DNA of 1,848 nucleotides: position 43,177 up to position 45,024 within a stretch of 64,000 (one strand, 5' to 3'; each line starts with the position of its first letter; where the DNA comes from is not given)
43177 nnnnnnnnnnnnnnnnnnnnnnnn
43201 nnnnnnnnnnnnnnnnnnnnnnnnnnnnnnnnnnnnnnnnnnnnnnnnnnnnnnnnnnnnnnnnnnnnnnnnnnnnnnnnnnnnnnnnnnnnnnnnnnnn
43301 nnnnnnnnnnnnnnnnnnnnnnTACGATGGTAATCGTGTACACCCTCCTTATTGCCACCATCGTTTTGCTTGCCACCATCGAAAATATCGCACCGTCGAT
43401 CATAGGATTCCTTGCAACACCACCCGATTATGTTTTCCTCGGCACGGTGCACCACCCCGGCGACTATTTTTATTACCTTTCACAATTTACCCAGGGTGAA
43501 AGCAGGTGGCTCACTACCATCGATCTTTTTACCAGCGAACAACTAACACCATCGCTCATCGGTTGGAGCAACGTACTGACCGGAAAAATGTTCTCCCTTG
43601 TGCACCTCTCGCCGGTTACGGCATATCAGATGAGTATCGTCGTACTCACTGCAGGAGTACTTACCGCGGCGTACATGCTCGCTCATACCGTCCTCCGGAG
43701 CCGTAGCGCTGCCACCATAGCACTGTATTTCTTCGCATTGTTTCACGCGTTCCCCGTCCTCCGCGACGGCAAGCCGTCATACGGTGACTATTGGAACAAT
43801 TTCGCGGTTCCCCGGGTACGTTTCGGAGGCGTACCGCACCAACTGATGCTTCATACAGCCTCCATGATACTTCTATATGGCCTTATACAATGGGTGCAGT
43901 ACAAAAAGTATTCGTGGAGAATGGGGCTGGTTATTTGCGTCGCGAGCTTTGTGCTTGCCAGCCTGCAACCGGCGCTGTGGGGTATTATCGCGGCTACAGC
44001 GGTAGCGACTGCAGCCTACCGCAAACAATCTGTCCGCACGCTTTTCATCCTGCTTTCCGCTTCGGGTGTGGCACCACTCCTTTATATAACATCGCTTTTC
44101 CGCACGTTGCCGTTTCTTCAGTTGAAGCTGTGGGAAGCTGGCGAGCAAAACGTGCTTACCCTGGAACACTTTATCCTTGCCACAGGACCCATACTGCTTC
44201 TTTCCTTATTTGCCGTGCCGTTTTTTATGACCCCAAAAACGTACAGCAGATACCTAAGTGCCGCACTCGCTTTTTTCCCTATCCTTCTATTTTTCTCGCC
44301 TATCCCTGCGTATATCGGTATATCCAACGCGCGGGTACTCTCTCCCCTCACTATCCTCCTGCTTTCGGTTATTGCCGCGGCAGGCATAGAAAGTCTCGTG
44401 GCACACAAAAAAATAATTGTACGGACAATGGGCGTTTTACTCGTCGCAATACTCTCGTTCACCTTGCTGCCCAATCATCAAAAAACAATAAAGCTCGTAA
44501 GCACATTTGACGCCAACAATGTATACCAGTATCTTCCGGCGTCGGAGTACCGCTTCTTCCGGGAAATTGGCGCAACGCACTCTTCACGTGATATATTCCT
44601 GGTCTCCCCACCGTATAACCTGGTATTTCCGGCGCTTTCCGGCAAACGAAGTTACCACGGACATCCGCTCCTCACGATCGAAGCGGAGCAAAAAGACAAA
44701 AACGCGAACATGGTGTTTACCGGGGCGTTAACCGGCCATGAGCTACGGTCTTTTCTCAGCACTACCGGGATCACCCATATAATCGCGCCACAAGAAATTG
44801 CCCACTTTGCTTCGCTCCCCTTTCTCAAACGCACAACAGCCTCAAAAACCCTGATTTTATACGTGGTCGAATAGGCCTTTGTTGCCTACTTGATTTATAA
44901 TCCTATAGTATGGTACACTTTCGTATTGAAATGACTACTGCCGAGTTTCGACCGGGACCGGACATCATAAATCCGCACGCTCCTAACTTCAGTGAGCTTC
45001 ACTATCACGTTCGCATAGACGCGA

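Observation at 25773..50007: Extreme local expansion of GT-C/YfhO-type polytopic membrane proteins, including three paralogues sharing a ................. motif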

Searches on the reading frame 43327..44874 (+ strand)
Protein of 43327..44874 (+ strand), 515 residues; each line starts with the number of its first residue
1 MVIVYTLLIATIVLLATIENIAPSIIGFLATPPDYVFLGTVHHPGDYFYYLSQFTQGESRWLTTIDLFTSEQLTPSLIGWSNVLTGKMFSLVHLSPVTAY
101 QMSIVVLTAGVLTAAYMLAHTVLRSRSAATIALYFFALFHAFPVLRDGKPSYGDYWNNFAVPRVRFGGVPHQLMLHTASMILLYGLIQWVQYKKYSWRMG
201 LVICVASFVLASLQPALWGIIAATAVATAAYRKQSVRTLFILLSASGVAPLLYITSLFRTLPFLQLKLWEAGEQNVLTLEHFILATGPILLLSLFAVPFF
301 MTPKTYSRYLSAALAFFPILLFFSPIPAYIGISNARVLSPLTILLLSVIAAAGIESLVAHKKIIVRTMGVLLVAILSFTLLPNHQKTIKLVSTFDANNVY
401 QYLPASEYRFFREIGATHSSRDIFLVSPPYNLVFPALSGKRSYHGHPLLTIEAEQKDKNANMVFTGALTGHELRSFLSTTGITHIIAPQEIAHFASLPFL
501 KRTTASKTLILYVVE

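Call 5: search_protein_families(library=pfam, proteins=[window:43327-44874:+], max_evalue=0.01)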
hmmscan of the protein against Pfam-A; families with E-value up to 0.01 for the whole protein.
window:43327-44874:+ (515 aa): 0 families

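Call 9: search_protein_families(library=ncbifam, proteins=[window:43327-44874:+], max_evalue=0.01)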
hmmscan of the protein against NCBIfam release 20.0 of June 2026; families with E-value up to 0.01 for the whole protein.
window:43327-44874:+ (515 aa): 0 families

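Call 10: find_homologous_proteins(query=window:43327-44874:+, max_evalue=0.001)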
Query window:43327-44874:+ (515 aa): 82 proteins with E <= 0.001 among 8000 candidates.
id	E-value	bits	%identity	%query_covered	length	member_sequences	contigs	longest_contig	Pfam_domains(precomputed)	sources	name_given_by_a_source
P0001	0.0e+0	1092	97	100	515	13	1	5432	-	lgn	-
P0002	2.2e-244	830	74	99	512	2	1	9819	-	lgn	-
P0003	1.3e-161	557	51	99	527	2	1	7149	-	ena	-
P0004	1.6e-161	557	51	99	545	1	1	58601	-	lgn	-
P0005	8.0e-161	554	53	98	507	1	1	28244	-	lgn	-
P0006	2.7e-160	552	49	99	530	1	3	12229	-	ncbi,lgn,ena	ncbi:MAG: hypothetical protein AAB542_02285 [Patescibacteria group bacterium]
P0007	1.0e-149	518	49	98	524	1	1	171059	-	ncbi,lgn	-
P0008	8.8e-148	511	47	97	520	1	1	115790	-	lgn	-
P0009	3.7e-147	509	48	99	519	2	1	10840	-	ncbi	-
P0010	6.0e-147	508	46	99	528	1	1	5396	-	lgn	-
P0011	1.1e-146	508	48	99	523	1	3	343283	-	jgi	-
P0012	1.1e-144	501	47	100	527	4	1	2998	-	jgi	jgi:hypothetical protein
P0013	2.3e-144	500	47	99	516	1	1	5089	-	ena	-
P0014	1.7e-143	497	47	99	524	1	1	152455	-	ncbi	-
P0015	4.0e-143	496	47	98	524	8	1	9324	-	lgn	-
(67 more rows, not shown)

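Call 13: search_solved_structures(query=A2, max_evalue=10, show_alignments=2)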
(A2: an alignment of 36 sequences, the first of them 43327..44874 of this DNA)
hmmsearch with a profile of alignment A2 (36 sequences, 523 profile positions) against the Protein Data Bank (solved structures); distinct sequences matched with E-value up to 10: 0.

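Call 15: find_related_loci(query=A2, collection=genome_contigs, flank=10000)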
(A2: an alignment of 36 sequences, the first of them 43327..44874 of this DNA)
Query A2 (515 aa) in genome_contigs; peptide patterns used: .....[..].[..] (x = any residue, [..] = any of these).
73 stretches matched a pattern; 32 encode a relative of the query (tblastn E <= 1e-3); 32 distinct loci.
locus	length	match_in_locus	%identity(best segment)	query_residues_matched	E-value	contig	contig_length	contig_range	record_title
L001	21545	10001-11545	75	1-515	0e+0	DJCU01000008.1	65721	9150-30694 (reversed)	MAG TPA_asm: Candidatus Gottesmanbacteria bacterium UBA5942 UBA5942_contig_276, whole genome shotgun sequence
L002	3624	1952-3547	49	1-514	2e-174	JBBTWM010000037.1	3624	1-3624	MAG: Patescibacteria group bacterium isolate H41-bin127_1 H41_bin127_1_000000000037, whole genome shotgun sequence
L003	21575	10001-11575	47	3-515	6e-152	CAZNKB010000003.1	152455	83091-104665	MAG TPA_asm: uncultured Gammaproteobacteria bacterium isolate SRP173033_co3_60 genome assembly, contig: NODE_42_length_1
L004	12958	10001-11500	46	12-487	3e-137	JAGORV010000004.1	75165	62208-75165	Candidatus Woesebacteria bacterium isolate Gw_Eff_bin_29 Gw_Eff_450_length_75165_cov_7.908313, whole genome shotgun sequ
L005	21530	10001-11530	44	12-515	1e-134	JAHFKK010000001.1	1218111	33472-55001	MAG: Candidatus Gottesmanbacteria bacterium isolate nzgw408 NODE_1_length_1218112_cov_6.992134, whole genome shotgun seq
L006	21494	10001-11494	44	12-487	2e-131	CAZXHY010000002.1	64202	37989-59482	MAG TPA_asm: uncultured Gammaproteobacteria bacterium isolate ERP113451_co3_13 genome assembly, contig: NODE_187_length_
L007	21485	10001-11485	43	8-515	6e-126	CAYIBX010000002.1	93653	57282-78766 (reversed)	MAG TPA_asm: uncultured Gammaproteobacteria bacterium isolate ERP119705_co18_370 genome assembly, contig: NODE_120_lengt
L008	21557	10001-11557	42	2-514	4e-125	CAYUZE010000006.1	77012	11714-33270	MAG TPA_asm: uncultured Gammaproteobacteria bacterium isolate binchicken_co130_63 genome assembly, contig: NODE_569_leng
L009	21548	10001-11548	42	4-514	5e-123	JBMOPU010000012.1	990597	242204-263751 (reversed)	MAG: Patescibacteria group bacterium isolate Betzabe_MAG136 MAG136_14, whole genome shotgun sequence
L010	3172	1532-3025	42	12-514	3e-125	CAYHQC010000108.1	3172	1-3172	MAG TPA_asm: uncultured Gammaproteobacteria bacterium isolate ERP119705_co15_352 genome assembly, contig: NODE_45314_len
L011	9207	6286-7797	39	1-515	7e-102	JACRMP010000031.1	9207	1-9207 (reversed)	MAG: Candidatus Gottesmanbacteria bacterium isolate NC_groundwater_1910_Pr3_S2p5_48_11 SR2-18-S2p5_coassembly_scaffold_2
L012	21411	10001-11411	43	7-514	3e-115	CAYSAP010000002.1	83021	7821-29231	MAG TPA_asm: uncultured Gammaproteobacteria bacterium isolate SRP090828_co2_19 genome assembly, contig: NODE_111_length_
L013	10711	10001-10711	50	12-257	7e-75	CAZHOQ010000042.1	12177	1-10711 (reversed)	MAG TPA_asm: uncultured Gammaproteobacteria bacterium isolate SRP093185_co1_203 genome assembly, contig: NODE_3692_lengt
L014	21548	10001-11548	32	8-515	2e-71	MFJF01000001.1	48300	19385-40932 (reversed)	MAG: Candidatus Gottesmanbacteria bacterium RIFCSPHIGHO2_01_FULL_40_15 rifcsphigho2_01_scaffold_1018, whole genome shotg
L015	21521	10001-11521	31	25-514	3e-70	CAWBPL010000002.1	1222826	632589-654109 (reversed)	MAG: Candidatus Gottesmanbacteria bacterium isolate MFD01476.bin.2.135 genome assembly, contig: contig_74641, whole geno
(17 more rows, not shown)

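Call 23: search_protein_families(library=pfam, alignment_id=A2, max_evalue=1)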
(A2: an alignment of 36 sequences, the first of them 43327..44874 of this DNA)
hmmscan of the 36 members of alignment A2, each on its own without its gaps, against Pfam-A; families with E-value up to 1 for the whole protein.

A. member 1, window:43327-44874:+ (515 aa): 0 families

B. families by the number of members that match (of 36 scanned): 11 families
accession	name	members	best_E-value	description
PF10190.14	Tmemb_170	1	0.00048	Putative transmembrane protein 170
PF10821.13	DUF2567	1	0.051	Protein of unknown function (DUF2567)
PF02096.25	60KD_IMP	1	0.053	60Kd inner membrane protein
PF02571.20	CbiJ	1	0.16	Precorrin-6x reductase CbiJ/CobK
PF17176.10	tRNA_bind_3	1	0.18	tRNA-binding domain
PF19456.4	MobI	1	0.25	MobI protein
PF02885.22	Glycos_trans_3N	1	0.27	Glycosyl transferase family, helical bundle domain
PF04756.19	OST3_OST6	1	0.4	OST3 / OST6 family, transporter family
PF14360.12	PAP2_C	1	0.72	PAP2 superfamily C-terminal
PF19870.4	DUF6343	1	0.76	Family of unknown function (DUF6343)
PF19723.4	DUF6216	1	0.81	Family of unknown function (DUF6216)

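Call 24: predict_structure(alignment_id=A2)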
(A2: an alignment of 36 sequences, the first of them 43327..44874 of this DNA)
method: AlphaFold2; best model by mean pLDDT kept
length: 515 residues; sequences in the alignment: 36
mean_pLDDT: 95.2   pTM: 0.93
mean pLDDT of the five models: 95.2, 93.8, 93.3, 93.1, 92.0
residues with pLDDT >= 90: 466; 70-90: 48; 50-70: 1; < 50: 0
segments of 3 or more residues with pLDDT < 50: none
pLDDT, mean of each block of 10 residues (from residue 1): 94 96 95 95 93 98 97 96 98 97 97 98 98 95 81 79 87 97 98 96 98 97 98 95 97 96 94 89 92 97 97 97 94 93 98 97 97 94 88 92 97 97 97 98 96 97 97 98 98 96 97 98
secondary structure, 60 per line:
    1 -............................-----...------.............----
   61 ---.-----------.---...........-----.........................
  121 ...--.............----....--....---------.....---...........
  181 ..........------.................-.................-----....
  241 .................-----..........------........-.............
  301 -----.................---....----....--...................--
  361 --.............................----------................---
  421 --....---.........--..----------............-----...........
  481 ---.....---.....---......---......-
elements in order: H2-29 E35-37 H44-56 H80-90 H96-123 H126-138 E143-146 E149-152 H162-166 H170-190 H197-213 H215-231 H237-257 H263-272 H279-286 H288-300 H306-322 H326-329 H334-337 H340-358 H363-391 E402-404 H405-417 E423-426 H430-438 H453-464 H470-480 E484-488 H492-496 E500-505 E509-514

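Call 27: fold_search(model_id=the predicted structure, library=pdb)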
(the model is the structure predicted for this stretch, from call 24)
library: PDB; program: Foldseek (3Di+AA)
matches with E <= 10: 366; with E <= 0.001: 27
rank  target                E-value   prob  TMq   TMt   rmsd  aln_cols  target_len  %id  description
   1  8agb_A                5.5e-09  1.00  0.59  0.49  11.1       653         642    9  Structure of yeast oligosaccharylransferase complex with lipid-linked oligosaccharide bound (released 2022-12-07)
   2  8age_A                6.3e-09  1.00  0.58  0.48   9.8       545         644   10  Structure of yeast oligosaccharylransferase complex with acceptor peptide bound (released 2022-12-07)
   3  6ezn_F                1.1e-08  1.00  0.62  0.51  10.9       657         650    9  Cryo-EM structure of the yeast oligosaccharyltransferase (OST) complex (released 2018-01-17)
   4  8b6l_I                1.2e-08  1.00  0.57  0.45   9.5       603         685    9  Subtomogram average of the human Sec61-TRAP-OSTA-translocon (released 2022-12-07)
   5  7oci_F                1.3e-08  1.00  0.59  0.50  11.1       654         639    9  Cryo-EM structure of yeast Ost6p containing oligosaccharyltransferase complex (released 2022-02-16)
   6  9n9j_I                6.3e-08  1.00  0.56  0.43   8.9       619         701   10  Structure of a GRP94 folding intermediate engaged with a CCDC134- and FKBP11-bound secretory translocon (released 2025-11-19)
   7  8agc_A                7.2e-08  1.00  0.57  0.45  10.5       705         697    9  Structure of yeast oligosaccharylransferase complex with lipid-linked oligosaccharide and non-acceptor peptide bound (released 2022-12-07)
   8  8pn9_A                7.6e-08  1.00  0.57  0.47   7.9       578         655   10  Structure of human oligosaccharyltransferase OST-A complex bound to NGI-1 (released 2024-05-08)
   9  6c26_A                1.2e-07  1.00  0.55  0.46  11.7       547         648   10  The Cryo-EM structure of a eukaryotic oligosaccharyl transferase complex (released 2018-01-31)
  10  6s7t_A                1.5e-07  1.00  0.58  0.44   7.7       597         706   11  Cryo-EM structure of human oligosaccharyltransferase complex OST-B (released 2019-12-18)
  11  7zlg_A                1.7e-07  1.00  0.53  0.44   9.5       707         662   11  Cryo-EM structure of C-mannosyltransferase CeDPY19, in complex with acceptor peptide and bound to CMT2-Fab and anti-Fa (released 2023-01-11)
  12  7zli_A                2.0e-07  1.00  0.57  0.46   8.8       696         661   11  Cryo-EM structure of C-mannosyltransferase CeDPY19, in complex with Dol25-P-Man and bound to CMT2-Fab and anti-Fab nan (released 2023-01-11)
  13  5gmy_A                2.0e-07  1.00  0.52  0.35  12.6       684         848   10  Crystal structure of the Archaeoglobus fulgidus oligosaccharyltransferase (O29867_ARCFU) tethered with an acceptor pep (released 2017-02-01)
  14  6s7o_A                3.1e-07  1.00  0.56  0.46  13.1       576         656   10  Cryo-EM structure of human oligosaccharyltransferase complex OST-A (released 2019-12-18)
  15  7zlh_A                5.6e-07  1.00  0.50  0.42   9.7       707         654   10  Cryo-EM structure of C-mannosyltransferase CeDPY19, in apo state, bound to CMT2-Fab and anti-Fab nanobody (released 2023-01-11)
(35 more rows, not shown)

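Call 44: search_protein_representatives(alignment_id=A2)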
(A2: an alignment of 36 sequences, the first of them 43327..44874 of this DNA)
Query: 36 sequences, 523 profile positions. Proteins with E-value up to 0.001 (for the whole library): 5157; up to 1e-10: 3388; up to 1e-30: 1097. The best 150 are listed.
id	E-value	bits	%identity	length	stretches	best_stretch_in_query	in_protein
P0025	5.7e-204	695.0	-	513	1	1-522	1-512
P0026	1.4e-203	693.7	-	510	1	4-522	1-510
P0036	5.0e-202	688.6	-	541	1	4-522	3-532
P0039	2.4e-201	686.4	-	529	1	4-522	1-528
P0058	3.5e-201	685.8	-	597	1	4-522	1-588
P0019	1.9e-198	676.8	-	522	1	2-523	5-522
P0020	5.0e-191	652.3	-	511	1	4-522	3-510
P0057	9.7e-188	641.5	-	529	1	4-522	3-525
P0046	4.6e-187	639.2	-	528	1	1-522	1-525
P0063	1.0e-186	638.1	-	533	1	4-522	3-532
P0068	4.6e-180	616.1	-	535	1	1-523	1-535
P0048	7.0e-178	608.9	-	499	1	4-520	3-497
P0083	1.2e-174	598.3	-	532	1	1-522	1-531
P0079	3.7e-172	590.1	-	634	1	2-522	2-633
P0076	3.8e-166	570.2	-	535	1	5-522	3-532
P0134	5.5e-109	381.6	-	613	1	3-523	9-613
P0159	9.6e-96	337.9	-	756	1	5-520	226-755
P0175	2.1e-90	320.3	-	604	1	6-520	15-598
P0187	5.4e-87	309.0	-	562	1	3-521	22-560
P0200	1.1e-83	298.1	-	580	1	1-522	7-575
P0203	6.3e-83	295.6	-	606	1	5-520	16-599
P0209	1.0e-80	288.3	-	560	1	4-522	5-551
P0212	7.7e-80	285.4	-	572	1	1-522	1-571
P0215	2.0e-79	284.1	-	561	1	4-520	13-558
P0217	6.5e-79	282.4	-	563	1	3-522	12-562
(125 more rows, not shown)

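Call 66: search_protein_families(library=pfam, proteins=[L004:7397-8566:+, L004:8581-9270:+, L004:4358-5095:-, L005:8550-9248:+, L005:5514-6254:-, L006:7457-8575:+, L006:8580-9269:+, L003:373-1548:+, L003:2055-2813:+, L005:16880-17863:+], max_evalue=0.00001)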
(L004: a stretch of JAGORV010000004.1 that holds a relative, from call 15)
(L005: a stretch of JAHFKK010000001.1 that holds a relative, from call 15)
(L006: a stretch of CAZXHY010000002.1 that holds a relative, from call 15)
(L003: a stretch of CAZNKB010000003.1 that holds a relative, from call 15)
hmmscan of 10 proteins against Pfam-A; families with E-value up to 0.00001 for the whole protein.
L004:7397-8566:+ (389 aa): 2 families
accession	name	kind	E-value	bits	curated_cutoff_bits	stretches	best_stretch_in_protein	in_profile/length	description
PF01041.23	DegT_DnrJ_EryC1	-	3e-80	270.6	19.8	1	38-382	4-359/360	DegT/DnrJ/EryC1/StrS aminotransferase family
PF00266.25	Aminotran_5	-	3.8e-09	36.5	21.5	1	84-183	73-182/371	Aminotransferase class-V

L004:8581-9270:+ (229 aa): 3 families
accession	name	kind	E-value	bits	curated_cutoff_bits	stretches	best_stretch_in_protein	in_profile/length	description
PF00535.33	Glycos_transf_2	-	3e-27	96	23.3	1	8-169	1-166/168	Glycosyl transferase family 2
PF10111.15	Glyco_tranf_2_2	-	4.7e-06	26.7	27.3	1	36-111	28-104/276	Glycosyltransferase like family 2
PF13641.12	Glyco_tranf_2_3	-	5.7e-06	26.9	27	1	5-133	1-133/230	Glycosyltransferase like family 2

L004:4358-5095:- (245 aa): 5 families
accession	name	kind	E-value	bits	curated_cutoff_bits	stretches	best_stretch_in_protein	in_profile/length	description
PF13489.12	Methyltransf_23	-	8.5e-23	81.3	27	1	28-176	7-163/164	Methyltransferase domain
PF08241.18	Methyltransf_11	-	2.2e-15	57.5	21.2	1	47-135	1-94/95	Methyltransferase domain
PF08242.18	Methyltransf_12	-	8.8e-13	49.3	30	1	47-133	1-97/98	Methyltransferase domain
PF13649.12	Methyltransf_25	-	4.2e-12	47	27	1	47-132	2-97/97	Methyltransferase domain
PF13847.12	Methyltransf_31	-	4.5e-10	39.8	27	1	44-140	5-113/145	Methyltransferase domain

L005:8550-9248:+ (232 aa): 3 families
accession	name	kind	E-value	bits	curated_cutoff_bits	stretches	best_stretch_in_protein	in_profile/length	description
PF00535.33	Glycos_transf_2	-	1.4e-25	90.6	23.3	1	8-169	1-166/168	Glycosyl transferase family 2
PF10111.15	Glyco_tranf_2_2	-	1.8e-07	31.4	27.3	1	21-105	13-98/276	Glycosyltransferase like family 2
PF13641.12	Glyco_tranf_2_3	-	1.5e-06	28.9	27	1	7-171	3-175/230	Glycosyltransferase like family 2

L005:5514-6254:- (246 aa): 5 families
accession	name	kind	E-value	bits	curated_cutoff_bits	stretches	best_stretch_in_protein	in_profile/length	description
PF13489.12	Methyltransf_23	-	3.1e-18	66.5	27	1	32-176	11-163/164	Methyltransferase domain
PF08241.18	Methyltransf_11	-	8e-11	42.9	21.2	1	47-136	1-95/95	Methyltransferase domain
PF08242.18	Methyltransf_12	-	3.1e-10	41.1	30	1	47-134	1-98/98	Methyltransferase domain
PF13649.12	Methyltransf_25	-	1.6e-09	38.7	27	1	47-132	2-97/97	Methyltransferase domain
PF13847.12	Methyltransf_31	-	1.3e-07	31.8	27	1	43-140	4-113/145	Methyltransferase domain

L006:7457-8575:+ (372 aa): 2 families
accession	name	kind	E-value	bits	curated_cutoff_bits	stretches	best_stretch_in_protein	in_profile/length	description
PF01041.23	DegT_DnrJ_EryC1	-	1.6e-82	278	19.8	1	16-361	3-359/360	DegT/DnrJ/EryC1/StrS aminotransferase family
PF00266.25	Aminotran_5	-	7.8e-09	35.4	21.5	1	60-162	70-182/371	Aminotransferase class-V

L006:8580-9269:+ (229 aa): 3 families
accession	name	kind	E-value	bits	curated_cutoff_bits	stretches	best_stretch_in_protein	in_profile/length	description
PF00535.33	Glycos_transf_2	-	2.2e-25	89.9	23.3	1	8-170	1-167/168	Glycosyl transferase family 2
PF13641.12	Glyco_tranf_2_3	-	2.1e-09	38.2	27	1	5-132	1-132/230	Glycosyltransferase like family 2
PF10111.15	Glyco_tranf_2_2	-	1.3e-06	28.5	27.3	1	28-111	20-104/276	Glycosyltransferase like family 2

L003:373-1548:+ (391 aa): 0 families

L003:2055-2813:+ (252 aa): 2 families
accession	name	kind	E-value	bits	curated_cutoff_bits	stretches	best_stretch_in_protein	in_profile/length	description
PF00535.33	Glycos_transf_2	-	2e-31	109.6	23.3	1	7-177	1-167/168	Glycosyl transferase family 2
PF13641.12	Glyco_tranf_2_3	-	9.3e-07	29.5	27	1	4-121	1-121/230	Glycosyltransferase like family 2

L005:16880-17863:+ (327 aa): 1 family
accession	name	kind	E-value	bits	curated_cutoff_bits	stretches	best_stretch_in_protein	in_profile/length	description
PF02585.22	PIG-L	-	5.7e-22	79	28.2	1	57-233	2-129/129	GlcNAc-PI de-N-acetylase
